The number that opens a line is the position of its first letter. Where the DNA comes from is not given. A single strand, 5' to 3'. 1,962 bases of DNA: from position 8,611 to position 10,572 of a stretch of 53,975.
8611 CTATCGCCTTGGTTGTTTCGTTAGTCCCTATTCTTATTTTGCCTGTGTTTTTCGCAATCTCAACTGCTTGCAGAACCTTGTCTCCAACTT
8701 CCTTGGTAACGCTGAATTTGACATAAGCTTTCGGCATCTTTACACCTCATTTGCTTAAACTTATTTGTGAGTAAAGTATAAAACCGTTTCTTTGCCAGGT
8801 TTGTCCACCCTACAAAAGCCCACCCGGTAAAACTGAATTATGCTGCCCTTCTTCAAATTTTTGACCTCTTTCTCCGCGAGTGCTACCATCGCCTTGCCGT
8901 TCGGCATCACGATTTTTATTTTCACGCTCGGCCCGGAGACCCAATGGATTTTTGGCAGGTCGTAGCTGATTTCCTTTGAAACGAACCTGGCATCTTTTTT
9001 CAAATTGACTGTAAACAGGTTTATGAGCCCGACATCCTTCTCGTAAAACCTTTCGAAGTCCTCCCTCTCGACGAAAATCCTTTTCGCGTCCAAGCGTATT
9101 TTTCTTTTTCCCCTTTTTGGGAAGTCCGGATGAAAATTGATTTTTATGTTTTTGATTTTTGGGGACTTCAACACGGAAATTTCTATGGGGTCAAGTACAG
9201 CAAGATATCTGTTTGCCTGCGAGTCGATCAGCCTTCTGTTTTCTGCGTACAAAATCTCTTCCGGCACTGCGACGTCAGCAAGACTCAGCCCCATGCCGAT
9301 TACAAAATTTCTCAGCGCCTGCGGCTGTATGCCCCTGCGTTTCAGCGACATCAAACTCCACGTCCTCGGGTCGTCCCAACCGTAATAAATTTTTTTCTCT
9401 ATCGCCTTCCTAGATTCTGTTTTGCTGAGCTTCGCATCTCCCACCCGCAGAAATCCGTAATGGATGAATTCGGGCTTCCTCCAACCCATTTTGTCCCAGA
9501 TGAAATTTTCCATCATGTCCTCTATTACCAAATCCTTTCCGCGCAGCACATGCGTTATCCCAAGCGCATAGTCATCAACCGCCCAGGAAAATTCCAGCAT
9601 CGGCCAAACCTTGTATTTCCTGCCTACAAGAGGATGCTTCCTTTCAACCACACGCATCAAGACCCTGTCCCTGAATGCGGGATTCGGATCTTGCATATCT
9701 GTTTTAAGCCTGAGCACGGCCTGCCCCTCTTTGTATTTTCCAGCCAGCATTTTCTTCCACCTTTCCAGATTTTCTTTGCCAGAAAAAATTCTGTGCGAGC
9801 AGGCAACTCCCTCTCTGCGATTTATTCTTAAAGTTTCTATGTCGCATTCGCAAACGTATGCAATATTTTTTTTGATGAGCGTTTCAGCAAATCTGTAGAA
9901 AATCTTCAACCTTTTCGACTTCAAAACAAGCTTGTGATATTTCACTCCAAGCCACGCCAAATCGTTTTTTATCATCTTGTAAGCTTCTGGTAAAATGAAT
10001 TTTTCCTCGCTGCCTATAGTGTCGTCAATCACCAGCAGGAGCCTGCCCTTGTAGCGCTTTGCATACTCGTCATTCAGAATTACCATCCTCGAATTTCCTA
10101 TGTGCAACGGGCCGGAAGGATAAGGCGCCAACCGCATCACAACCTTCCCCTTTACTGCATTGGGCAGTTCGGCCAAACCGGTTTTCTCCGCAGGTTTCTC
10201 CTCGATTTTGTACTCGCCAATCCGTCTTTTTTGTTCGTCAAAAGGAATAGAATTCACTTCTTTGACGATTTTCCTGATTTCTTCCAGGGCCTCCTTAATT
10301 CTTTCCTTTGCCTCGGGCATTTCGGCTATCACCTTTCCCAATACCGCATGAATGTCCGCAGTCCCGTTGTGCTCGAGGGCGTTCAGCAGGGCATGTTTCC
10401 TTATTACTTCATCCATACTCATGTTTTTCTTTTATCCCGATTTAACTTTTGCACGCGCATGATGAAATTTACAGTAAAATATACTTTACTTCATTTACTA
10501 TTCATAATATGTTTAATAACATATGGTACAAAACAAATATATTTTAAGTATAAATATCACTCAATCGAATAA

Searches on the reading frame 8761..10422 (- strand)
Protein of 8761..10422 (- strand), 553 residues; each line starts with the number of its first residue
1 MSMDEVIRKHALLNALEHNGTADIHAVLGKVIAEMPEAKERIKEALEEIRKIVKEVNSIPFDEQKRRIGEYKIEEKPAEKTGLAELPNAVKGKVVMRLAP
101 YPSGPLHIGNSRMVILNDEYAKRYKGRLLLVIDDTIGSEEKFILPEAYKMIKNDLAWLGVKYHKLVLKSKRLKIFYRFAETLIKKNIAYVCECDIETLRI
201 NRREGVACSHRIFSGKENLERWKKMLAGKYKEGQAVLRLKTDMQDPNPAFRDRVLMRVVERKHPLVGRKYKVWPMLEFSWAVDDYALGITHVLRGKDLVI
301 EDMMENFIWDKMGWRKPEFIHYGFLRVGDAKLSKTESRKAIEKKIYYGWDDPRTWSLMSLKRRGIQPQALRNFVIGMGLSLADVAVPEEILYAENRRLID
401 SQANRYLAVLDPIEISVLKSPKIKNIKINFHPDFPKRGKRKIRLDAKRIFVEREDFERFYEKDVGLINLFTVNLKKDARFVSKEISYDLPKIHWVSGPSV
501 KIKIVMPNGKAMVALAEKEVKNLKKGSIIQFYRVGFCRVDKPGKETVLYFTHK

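Call 50: search_protein_families(library=pfam, proteins=[window:8761-10422:-], max_evalue=0.001)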
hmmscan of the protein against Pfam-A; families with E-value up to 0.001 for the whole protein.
window:8761-10422:- (553 aa): 3 families
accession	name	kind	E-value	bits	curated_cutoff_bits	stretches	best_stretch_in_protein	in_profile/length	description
PF00749.27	tRNA-synt_1c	-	1.8e-62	211.5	23.4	1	93-381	1-293/314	tRNA synthetases class I (E and Q), catalytic domain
PF03950.23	tRNA-synt_1c_C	-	1.6e-13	51.1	23.9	1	403-477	1-76/91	tRNA synthetases class I (E and Q), anti-codon binding domain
PF20974.2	tRNA-synt_1c_C2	-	1.8e-08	35.4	23.9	1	491-540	1-69/69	tRNA synthetases class I (E and Q), anti-codon binding domain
